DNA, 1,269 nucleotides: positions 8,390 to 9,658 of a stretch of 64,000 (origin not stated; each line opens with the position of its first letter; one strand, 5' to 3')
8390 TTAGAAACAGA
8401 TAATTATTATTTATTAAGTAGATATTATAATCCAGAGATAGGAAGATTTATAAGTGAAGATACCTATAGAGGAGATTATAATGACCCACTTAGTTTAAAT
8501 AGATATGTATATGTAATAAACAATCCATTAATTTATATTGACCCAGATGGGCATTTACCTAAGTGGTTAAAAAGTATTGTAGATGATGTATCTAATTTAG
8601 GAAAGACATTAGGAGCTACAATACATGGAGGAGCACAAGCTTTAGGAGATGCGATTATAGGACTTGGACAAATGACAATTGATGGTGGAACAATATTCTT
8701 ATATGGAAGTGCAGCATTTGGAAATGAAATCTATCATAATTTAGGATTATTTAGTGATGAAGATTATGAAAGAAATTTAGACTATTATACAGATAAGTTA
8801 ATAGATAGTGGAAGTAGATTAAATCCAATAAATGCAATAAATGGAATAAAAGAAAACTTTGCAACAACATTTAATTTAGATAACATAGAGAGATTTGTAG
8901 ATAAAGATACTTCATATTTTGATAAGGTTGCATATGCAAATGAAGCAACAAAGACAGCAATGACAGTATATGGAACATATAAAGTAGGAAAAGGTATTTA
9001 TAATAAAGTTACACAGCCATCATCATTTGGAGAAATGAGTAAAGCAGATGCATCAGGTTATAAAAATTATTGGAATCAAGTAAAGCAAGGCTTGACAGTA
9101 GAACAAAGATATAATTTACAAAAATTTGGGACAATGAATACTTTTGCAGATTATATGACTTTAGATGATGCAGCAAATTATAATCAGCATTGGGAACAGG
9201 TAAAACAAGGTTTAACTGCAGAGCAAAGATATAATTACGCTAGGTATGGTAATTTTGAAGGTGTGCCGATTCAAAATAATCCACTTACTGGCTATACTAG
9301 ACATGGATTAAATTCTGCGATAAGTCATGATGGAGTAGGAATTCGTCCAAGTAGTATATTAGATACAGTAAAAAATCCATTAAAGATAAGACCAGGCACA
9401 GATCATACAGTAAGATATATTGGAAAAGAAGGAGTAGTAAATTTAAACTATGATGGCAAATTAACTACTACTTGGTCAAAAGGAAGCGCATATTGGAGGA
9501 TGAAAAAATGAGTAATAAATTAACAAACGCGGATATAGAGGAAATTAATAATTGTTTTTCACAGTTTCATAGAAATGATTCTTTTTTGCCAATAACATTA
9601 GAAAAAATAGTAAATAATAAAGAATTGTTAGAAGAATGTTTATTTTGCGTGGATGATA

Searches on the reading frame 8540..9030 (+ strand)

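Call 68: search_protein_families(library=pfam, proteins=[window:8540-9030:+], max_evalue=1)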
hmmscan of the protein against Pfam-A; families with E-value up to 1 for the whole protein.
window:8540-9030:+ (163 aa): 2 families
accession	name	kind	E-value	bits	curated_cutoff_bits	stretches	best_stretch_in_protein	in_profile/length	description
PF18079.6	AglB_L1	-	0.045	14.3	23.6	1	97-153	14-69/87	Archaeal glycosylation protein B long peripheral domain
PF01540.21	Lipoprotein_7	-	0.11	13.3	24.1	1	73-135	26-84/112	Adhesin lipoprotein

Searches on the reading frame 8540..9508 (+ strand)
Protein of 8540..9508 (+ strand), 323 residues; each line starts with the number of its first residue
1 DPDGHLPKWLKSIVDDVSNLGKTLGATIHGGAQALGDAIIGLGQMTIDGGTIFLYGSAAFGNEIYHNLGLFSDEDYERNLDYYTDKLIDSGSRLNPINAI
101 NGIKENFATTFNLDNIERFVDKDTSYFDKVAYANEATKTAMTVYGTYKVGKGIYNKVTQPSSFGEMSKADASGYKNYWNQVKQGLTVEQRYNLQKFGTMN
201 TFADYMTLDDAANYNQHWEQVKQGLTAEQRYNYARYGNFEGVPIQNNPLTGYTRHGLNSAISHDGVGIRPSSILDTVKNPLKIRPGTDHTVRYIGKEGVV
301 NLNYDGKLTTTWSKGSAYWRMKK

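Call 10: search_protein_families(library=pfam, proteins=[window:8540-9508:+], max_evalue=10)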
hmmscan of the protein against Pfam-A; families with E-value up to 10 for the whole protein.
window:8540-9508:+ (323 aa): 5 families
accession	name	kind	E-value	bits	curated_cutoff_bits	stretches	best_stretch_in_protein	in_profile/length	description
PF21126.3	KATNA1_MIT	-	0.065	13.3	23.1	0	208-229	38-58/64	Katanin p60 subunit A1, MIT domain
PF12468.15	LRR_TTSS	-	0.077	13.6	21.9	1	195-230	5-49/54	Type III secretion system leucine rich repeat protein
PF01540.21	Lipoprotein_7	-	0.13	13.2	24.1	1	73-135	26-84/112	Adhesin lipoprotein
PF16381.10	Coatomer_g_Cpla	-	0.14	12.8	31.2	0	203-236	1-34/115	Coatomer subunit gamma-1 C-terminal appendage platform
PF18079.6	AglB_L1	-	0.26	11.9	23.6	1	97-153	14-69/87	Archaeal glycosylation protein B long peripheral domain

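Call 13: search_solved_structures(query=window:8540-9508:+, max_evalue=10)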
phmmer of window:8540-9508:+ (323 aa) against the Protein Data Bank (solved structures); distinct sequences matched with E-value up to 10: 0.

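Call 15: find_homologous_proteins(query=window:8540-9508:+, max_evalue=0.001)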
Query window:8540-9508:+ (323 aa): 7 proteins with E <= 0.001 among 707 candidates.
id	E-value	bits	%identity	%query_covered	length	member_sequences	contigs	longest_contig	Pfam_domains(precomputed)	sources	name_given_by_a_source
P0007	1.5e-77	280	42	100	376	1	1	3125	-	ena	-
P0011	9.2e-50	188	61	48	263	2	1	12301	-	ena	-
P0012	1.7e-43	168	52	51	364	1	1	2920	-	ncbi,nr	ncbi:MAG: RHS repeat-associated core domain-containing protein, partial [Bacilli bacterium]|nr:RHS r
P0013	2.4e-34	138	44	50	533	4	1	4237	-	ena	-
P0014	6.8e-25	107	33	75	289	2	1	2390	-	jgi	jgi:hypothetical protein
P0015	3.5e-17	81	55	23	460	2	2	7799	PF25023.2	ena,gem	-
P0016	5.0e-14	71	75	16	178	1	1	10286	-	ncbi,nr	ncbi:MAG: hypothetical protein HFH09_01415, partial [Bacilli bacterium]|nr:hypothetical protein [Bac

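Call 18: find_encoding_contigs(protein=P0011, flank=6000, max_places=3)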
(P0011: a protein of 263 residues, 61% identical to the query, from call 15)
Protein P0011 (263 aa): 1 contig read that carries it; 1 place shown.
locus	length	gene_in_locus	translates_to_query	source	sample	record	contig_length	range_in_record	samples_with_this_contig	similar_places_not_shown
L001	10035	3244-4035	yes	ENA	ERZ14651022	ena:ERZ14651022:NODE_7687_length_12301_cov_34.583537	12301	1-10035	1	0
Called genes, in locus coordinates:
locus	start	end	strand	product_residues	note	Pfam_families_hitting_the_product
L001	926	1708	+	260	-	-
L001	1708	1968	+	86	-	-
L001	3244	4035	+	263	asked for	-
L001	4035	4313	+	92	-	-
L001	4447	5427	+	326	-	-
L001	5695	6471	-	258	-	PF04542:Sigma70_r2, PF04539:Sigma70_r3, PF04545:Sigma70_r4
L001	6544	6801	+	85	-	PF05239:PRC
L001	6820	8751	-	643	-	PF17425:Arylsulfotran_N, PF05935:Arylsulfotrans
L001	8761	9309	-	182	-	PF01327:Pep_deformylase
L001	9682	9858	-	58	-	-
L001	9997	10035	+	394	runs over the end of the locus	PF01098:FTSW_RODA_SPOVE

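Call 20: find_encoding_contigs(protein=P0015, flank=6000, max_places=3)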
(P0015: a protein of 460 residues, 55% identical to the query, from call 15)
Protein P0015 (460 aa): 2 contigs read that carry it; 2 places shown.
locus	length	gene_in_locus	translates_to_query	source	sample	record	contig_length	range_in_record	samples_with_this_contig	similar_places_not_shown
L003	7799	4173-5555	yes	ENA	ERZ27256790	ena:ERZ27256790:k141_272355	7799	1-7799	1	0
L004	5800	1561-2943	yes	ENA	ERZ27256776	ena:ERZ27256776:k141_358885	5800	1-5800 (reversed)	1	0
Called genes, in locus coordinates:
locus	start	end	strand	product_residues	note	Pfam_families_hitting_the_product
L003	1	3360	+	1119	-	?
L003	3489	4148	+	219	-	-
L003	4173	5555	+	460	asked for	PF25023:TEN_YD-shell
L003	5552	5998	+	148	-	PF24716:WapI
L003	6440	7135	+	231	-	PF13646:HEAT_2, PF03130:HEAT_PBS (faint)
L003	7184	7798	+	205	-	?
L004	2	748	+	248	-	?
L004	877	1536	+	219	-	-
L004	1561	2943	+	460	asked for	PF25023:TEN_YD-shell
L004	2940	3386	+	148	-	PF24716:WapI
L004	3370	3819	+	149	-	-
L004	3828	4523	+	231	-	PF13646:HEAT_2, PF03130:HEAT_PBS (faint)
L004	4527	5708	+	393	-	PF05593:RHS_repeat (faint), PF25023:TEN_YD-shell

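Call 22: search_protein_families(library=pfam, proteins=[L001:4035-4310:+, L003:5552-5995:+, L001:1708-1965:+], max_evalue=1)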
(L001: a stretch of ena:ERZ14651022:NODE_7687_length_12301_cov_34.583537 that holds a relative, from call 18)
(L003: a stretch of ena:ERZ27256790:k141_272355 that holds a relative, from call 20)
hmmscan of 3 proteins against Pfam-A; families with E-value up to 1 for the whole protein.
L001:4035-4310:+ (92 aa): 1 family
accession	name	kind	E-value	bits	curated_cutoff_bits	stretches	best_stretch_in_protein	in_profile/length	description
PF04356.17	DUF489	-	0.13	12.8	26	1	30-87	44-101/192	Protein of unknown function (DUF489)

L003:5552-5995:+ (148 aa): 1 family
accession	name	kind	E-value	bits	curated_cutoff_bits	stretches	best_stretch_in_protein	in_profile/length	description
PF24716.1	WapI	-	8.1e-22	78.3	27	1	12-140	8-138/138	Immunity protein WapI-like family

L001:1708-1965:+ (86 aa): 0 families

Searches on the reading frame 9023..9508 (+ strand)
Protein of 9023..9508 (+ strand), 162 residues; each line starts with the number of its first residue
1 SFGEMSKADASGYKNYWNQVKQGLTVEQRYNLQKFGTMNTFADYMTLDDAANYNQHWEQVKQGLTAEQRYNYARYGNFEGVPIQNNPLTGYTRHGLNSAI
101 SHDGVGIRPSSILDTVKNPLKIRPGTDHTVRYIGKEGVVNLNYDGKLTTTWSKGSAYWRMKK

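Call 28: find_homologous_proteins(query=A3, max_evalue=0.01)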
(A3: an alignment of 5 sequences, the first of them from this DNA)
Query A3 (5 sequences) (162 aa, profile of the alignment): 63 proteins with E <= 0.01 among 1110 candidates.
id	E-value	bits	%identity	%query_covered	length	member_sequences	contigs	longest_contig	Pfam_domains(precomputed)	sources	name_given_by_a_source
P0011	1.0e-62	227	61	96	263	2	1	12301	-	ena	-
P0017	1.3e-56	208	54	75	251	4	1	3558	-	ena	-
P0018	5.2e-50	186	56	100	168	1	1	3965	-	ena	-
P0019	1.3e-28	117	52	45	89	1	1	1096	-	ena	-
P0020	2.0e-26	110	50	49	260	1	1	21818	PF25023.2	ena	-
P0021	9.8e-26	108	51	48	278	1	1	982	PF07591.16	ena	-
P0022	2.7e-25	106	47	46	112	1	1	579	-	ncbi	-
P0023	3.0e-25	106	49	49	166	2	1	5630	-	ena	-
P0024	3.3e-25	106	50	46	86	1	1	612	-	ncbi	-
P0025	3.4e-25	106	49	50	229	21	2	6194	PF07591.16,PF14890.12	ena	-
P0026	4.4e-25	106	52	51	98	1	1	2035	-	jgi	jgi:hypothetical protein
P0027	4.6e-25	106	51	44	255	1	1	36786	PF25023.2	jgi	jgi:RHS repeat-associated protein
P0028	8.1e-25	105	48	48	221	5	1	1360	PF07591.16,PF14890.12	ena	-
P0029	1.6e-24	104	48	48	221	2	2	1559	PF07591.16,PF14890.12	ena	-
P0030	3.4e-24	103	43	46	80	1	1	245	-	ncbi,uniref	ncbi:hypothetical protein J0689_27220, partial [Vibrio parahaemolyticus]|uniref:hypothetical protein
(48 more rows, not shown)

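Call 65: find_related_loci(query=A3, collection=genome_contigs, flank=8000)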
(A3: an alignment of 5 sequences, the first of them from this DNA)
Query A3 (162 aa) in genome_contigs; peptide patterns used: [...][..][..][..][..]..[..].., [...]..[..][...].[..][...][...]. (x = any residue, [..] = any of these).
30 stretches matched a pattern; 7 encode a relative of the query (tblastn E <= 1e-3); 7 distinct loci.
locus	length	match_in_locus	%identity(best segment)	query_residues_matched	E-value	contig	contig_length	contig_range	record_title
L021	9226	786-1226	48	20-162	1e-39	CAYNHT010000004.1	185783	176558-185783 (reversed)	MAG TPA_asm: uncultured Muribaculaceae bacterium isolate SRP241341_co1_139 genome assembly, contig: NODE_66_length_18578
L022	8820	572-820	49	80-160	2e-22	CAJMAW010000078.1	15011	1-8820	MAG TPA_asm: uncultured Lentisphaeria bacterium isolate ERR321547-bin.2 genome assembly, contig: NODE_2084_length_15011_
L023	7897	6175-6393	53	88-160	1e-21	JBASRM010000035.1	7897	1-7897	MAG: Blastocatellia bacterium isolate MFD13521_ilm_asm_bin21 k127_220943, whole genome shotgun sequence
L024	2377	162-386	48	87-161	2e-20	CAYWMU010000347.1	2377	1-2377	MAG TPA_asm: uncultured Bacteriovorax sp. isolate binchicken_co173_246 genome assembly, contig: NODE_148268_length_2377_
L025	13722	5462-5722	43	81-160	4e-20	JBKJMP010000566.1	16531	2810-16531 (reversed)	MAG: Gemmatimonadaceae bacterium isolate ant_bin.332 k117_607883, whole genome shotgun sequence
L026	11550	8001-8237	46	86-160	4e-20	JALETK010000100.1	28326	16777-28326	MAG: Clostridiales bacterium isolate SUG319 k141_6616886, whole genome shotgun sequence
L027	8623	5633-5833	43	87-153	8e-13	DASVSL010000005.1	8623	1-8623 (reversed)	MAG TPA_asm: Candidatus Saccharimonadales bacterium isolate SMAG_U3261 k141_79320, whole genome shotgun sequence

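Call 79: search_protein_families(library=phrogs, proteins=[P0025], max_evalue=0.01)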
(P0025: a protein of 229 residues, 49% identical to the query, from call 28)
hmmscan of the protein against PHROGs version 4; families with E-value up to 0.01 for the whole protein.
P0025 (229 aa): 3 families
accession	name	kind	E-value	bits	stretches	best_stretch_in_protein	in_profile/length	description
phrog_21587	-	unknown function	4.5e-12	45.9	1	13-116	574-678/706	-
phrog_36001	-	unknown function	2.7e-07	30.2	1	9-105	92-192/715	-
phrog_17415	-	head and packaging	0.0062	15.6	0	14-111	189-288/940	terminase large subunit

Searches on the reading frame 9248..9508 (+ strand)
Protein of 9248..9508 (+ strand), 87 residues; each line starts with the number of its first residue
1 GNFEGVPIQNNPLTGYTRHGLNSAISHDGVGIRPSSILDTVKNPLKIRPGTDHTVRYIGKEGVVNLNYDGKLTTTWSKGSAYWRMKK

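Call 34: search_protein_families(library=pfam, alignment_id=A4, max_evalue=1)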
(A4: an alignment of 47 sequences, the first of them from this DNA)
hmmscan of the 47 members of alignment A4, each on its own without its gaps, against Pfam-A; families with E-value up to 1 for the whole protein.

A. member 1, seq(87 aa): 1 family
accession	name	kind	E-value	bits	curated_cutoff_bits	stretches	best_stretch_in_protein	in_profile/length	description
PF05480.16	PSMbeta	-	0.19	12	25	1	22-43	13-33/43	Phenol-soluble modulin beta protein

B. families by the number of members that match (of 47 scanned): 18 families
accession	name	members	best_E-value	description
PF14076.12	DUF4258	5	0.0014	Domain of unknown function (DUF4258)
PF05480.16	PSMbeta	2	0.16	Phenol-soluble modulin beta protein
PF01695.23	IstB_IS21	1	0.0029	IstB-like ATP binding protein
PF12106.13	Colicin_E5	1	0.018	Colicin E5 ribonuclease domain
PF21511.2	SidD_cat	1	0.056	SidD, catalytic domain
PF08104.16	Antimicrobial_9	1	0.061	Ponericin L family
PF14195.11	DUF4316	1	0.062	Domain of unknown function (DUF4316)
PF01551.29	Peptidase_M23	1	0.069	Peptidase family M23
PF06007.16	PhnJ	1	0.072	Phosphonate metabolism protein PhnJ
PF09584.15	Phageshock_PspD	1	0.087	Phage shock protein PspD (Phageshock_PspD)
PF02530.20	Porin_2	1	0.11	Porin subfamily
PF13186.11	SPASM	1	0.12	Iron-sulfur cluster-binding domain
PF00932.25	LTD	1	0.14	Lamin Tail Domain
PF13758.11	Prefoldin_3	1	0.18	Prefoldin subunit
PF02182.23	SAD_SRA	1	0.19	SAD/SRA domain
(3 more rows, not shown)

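Call 38: predict_structure(alignment_id=A4)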
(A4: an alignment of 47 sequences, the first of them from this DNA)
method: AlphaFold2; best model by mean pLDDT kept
length: 87 residues; sequences in the alignment: 47
mean_pLDDT: 90.5   pTM: 0.81
mean pLDDT of the five models: 90.5, 88.9, 88.6, 88.3, 88.0
residues with pLDDT >= 90: 69; 70-90: 8; 50-70: 8; < 50: 2
segments of 3 or more residues with pLDDT < 50: none
pLDDT, mean of each block of 10 residues (from residue 1): 58 94 96 97 94 93 95 97 92
secondary structure, 60 per line:
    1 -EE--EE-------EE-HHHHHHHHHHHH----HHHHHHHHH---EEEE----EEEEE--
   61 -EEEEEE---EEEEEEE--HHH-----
elements in order: H18-29 H34-42 E46-49 E54-58 E62-67 E71-77

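Call 55: search_solved_structures(query=A4, max_evalue=10)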
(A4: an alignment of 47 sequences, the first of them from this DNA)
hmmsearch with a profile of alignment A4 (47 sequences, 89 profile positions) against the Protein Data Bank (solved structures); distinct sequences matched with E-value up to 10: 7.
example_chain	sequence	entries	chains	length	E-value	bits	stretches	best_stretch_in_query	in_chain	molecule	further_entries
8xkg_A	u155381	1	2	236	0.54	13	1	33-87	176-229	2-C-methyl-D-erythritol 4-phosphate cytidylyltransferase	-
5a7v_A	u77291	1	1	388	0.6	12.9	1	10-66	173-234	PUTATIVE GLYCOSIDASE PH117-RELATED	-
5a7v_B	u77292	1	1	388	0.6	12.9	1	10-66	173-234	PUTATIVE GLYCOSIDASE PH117-RELATED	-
9tz5_x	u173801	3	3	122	0.95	12.2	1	23-78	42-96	Large ribosomal subunit protein uL14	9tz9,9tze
3qc2_A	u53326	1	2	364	1.2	11.9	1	11-66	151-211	glycosyl hydrolase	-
2pij_A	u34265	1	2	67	1.6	11.6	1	20-50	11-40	Prophage Pfl 6 Cro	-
2yzi_A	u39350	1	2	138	1.6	11.5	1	51-87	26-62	Hypothetical protein PH0107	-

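Call 79: search_protein_families(library=phrogs, proteins=[window:9248-9508:+], max_evalue=0.01)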
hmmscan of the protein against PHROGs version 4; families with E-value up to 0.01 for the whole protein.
seq(87 aa): 0 families
